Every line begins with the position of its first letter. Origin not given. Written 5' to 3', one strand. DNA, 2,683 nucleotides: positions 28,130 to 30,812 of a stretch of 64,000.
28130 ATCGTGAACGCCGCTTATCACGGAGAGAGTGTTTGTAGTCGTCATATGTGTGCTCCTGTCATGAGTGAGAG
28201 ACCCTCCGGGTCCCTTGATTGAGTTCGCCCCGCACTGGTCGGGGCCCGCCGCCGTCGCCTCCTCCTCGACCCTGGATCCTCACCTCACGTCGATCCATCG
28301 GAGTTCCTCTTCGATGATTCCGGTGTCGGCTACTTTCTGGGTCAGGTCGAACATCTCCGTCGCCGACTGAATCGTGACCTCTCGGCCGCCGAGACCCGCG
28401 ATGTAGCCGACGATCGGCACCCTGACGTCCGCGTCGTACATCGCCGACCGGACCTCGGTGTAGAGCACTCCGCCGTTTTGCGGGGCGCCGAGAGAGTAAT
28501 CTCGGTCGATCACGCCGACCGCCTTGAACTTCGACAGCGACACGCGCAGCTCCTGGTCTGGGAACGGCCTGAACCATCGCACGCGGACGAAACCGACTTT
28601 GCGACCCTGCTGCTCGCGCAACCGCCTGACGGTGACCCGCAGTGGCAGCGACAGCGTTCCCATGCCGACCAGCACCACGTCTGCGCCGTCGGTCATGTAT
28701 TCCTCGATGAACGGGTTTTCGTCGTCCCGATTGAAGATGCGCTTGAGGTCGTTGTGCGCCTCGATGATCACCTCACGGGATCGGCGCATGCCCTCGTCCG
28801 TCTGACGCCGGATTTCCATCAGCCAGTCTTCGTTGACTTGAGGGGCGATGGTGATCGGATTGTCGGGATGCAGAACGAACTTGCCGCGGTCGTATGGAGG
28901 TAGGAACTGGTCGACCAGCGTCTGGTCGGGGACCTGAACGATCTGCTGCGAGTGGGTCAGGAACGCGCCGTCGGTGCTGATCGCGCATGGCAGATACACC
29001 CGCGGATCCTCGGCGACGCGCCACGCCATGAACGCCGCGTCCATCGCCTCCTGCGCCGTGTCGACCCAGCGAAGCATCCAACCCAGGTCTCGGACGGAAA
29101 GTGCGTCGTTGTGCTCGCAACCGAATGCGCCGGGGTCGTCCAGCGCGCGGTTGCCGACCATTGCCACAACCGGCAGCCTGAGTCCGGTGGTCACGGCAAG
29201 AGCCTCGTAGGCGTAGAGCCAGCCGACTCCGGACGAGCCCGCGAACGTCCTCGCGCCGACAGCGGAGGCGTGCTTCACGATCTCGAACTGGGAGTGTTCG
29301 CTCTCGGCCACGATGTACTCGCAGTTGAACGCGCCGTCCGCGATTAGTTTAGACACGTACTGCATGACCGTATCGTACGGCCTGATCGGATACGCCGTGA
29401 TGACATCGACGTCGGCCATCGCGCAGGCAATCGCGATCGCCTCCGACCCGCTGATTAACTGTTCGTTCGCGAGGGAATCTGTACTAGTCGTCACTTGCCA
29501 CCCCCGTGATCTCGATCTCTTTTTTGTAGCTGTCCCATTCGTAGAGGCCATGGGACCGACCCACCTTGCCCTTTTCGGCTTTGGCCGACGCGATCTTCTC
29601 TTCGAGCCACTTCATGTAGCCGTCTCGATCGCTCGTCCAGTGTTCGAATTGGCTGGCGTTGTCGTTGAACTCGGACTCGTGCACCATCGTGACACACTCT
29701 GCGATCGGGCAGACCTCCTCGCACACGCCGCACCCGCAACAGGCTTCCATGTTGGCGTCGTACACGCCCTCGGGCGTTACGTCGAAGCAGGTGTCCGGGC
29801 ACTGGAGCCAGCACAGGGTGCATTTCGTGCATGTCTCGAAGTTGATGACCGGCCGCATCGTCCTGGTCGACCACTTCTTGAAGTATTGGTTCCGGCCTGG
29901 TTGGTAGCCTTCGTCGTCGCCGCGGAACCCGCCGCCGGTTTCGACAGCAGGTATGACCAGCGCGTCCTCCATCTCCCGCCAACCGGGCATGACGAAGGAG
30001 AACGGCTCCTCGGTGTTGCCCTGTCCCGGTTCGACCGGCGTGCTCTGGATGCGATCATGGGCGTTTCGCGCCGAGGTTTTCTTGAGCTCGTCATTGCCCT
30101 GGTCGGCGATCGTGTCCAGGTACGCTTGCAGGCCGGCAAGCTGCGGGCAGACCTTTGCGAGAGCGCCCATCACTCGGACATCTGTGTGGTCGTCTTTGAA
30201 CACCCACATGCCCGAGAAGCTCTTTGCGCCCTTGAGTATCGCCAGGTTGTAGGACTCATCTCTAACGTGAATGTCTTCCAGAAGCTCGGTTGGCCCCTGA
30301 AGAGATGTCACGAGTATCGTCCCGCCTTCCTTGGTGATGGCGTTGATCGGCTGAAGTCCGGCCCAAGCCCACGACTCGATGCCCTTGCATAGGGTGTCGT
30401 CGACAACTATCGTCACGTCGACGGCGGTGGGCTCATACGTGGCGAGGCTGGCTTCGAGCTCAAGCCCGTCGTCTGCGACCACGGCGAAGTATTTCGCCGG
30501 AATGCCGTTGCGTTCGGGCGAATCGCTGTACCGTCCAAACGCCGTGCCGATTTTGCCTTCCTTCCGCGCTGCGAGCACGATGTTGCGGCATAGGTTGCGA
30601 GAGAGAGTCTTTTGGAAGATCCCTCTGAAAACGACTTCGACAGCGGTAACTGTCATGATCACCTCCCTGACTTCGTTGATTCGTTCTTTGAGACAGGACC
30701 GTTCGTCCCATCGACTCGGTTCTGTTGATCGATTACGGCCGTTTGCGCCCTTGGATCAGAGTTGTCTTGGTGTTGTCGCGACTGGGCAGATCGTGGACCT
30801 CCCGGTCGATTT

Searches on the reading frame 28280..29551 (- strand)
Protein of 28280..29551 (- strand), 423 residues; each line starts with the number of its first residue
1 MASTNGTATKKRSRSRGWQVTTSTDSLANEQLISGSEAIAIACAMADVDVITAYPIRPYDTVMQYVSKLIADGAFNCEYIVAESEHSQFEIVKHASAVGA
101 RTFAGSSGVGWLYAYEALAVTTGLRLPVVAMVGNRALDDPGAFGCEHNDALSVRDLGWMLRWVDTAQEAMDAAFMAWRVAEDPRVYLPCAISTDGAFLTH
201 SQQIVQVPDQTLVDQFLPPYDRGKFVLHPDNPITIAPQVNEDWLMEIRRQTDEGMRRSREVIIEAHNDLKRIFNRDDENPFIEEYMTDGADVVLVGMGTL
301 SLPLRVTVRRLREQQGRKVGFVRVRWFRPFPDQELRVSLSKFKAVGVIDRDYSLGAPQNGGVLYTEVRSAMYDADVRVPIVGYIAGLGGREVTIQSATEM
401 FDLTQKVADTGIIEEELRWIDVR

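Call 85: search_protein_families(library=pfam, proteins=[window:28280-29551:-], max_evalue=0.00001)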
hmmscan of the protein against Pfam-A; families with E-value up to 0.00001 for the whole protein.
window:28280-29551:- (423 aa): 2 families
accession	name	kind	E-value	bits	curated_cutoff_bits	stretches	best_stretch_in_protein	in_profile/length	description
PF01855.24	POR_N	-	1.6e-55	188.8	27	1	43-265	3-229/231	Pyruvate flavodoxin/ferredoxin oxidoreductase, thiamine diP-bdg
PF17147.9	PFOR_II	-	4.8e-28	97.9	27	1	290-395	1-100/102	Pyruvate:ferredoxin oxidoreductase core domain II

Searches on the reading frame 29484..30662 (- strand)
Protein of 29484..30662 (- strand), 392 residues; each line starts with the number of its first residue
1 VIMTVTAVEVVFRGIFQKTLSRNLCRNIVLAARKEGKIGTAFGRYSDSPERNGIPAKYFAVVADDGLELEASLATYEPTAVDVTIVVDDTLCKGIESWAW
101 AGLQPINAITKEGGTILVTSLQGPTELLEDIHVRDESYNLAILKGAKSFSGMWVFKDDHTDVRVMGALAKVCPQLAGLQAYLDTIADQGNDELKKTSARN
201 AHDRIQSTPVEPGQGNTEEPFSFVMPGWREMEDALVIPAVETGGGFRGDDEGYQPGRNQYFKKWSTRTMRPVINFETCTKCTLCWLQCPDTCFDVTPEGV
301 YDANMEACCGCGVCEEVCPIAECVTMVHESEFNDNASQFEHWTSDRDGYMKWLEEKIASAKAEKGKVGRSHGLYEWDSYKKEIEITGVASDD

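Call 85: search_protein_families(library=pfam, proteins=[window:29484-30662:-], max_evalue=0.00001)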
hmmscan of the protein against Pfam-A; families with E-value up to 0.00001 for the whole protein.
window:29484-30662:- (392 aa): 1 family
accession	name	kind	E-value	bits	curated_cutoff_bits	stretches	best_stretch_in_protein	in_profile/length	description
PF14697.11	Fer4_21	-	6.9e-09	36.1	35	1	272-326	2-59/59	4Fe-4S dicluster domain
